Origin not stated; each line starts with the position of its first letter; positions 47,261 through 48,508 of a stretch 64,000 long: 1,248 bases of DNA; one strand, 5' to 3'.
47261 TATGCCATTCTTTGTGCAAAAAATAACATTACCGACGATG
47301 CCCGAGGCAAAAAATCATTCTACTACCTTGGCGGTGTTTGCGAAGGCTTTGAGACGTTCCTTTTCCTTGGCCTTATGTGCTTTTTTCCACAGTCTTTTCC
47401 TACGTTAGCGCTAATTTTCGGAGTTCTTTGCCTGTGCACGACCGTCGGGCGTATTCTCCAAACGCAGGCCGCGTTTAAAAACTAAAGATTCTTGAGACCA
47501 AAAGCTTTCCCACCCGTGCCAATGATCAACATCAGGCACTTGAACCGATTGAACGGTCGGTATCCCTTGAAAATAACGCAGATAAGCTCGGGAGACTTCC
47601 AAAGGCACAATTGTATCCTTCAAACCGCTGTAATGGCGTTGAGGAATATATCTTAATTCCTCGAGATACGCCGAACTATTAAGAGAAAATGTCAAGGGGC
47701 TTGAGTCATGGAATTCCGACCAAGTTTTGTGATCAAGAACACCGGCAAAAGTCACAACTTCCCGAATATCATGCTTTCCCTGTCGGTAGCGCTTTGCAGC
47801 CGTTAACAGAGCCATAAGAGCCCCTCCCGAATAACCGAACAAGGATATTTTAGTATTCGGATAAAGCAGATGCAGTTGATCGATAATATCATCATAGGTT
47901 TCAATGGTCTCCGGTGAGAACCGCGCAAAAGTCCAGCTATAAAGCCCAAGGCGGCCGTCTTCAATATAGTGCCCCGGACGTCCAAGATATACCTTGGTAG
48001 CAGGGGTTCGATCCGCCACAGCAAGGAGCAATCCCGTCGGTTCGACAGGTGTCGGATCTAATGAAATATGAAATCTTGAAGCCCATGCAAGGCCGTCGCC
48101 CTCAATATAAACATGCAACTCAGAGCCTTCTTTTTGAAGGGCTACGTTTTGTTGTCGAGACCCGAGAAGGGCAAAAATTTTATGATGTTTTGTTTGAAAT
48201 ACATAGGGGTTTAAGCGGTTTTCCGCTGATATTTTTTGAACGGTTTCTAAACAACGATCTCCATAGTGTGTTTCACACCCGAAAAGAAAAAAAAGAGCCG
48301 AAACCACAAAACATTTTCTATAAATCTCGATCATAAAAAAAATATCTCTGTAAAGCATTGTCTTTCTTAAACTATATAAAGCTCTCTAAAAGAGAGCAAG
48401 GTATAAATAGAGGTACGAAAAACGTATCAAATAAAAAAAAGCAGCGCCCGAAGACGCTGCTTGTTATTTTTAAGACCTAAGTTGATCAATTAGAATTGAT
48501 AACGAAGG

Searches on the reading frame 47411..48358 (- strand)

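Call 12: search_protein_families(library=pfam, proteins=[window:47411-48358:-], max_evalue=0.01)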
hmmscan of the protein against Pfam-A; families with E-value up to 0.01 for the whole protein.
window:47411-48358:- (315 aa): 4 families
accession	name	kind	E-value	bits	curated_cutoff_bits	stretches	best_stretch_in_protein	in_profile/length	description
PF03959.19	FSH1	-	5.9e-05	23.3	21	1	123-264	62-187/211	Serine hydrolase (FSH1)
PF00561.26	Abhydrolase_1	-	7e-05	23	25.8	1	151-215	51-111/245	alpha/beta hydrolase fold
PF01764.32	Lipase_3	-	0.0015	18.8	22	1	131-205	33-101/140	Lipase (class 3)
PF02230.22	Abhydrolase_2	-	0.003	17.9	23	0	150-264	85-183/217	Phospholipase/Carboxylesterase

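Call 75: search_protein_families(library=ncbifam, proteins=[window:47411-48358:-], max_evalue=0.01)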
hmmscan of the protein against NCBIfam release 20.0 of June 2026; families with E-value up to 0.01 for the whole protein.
window:47411-48358:- (315 aa): 0 families
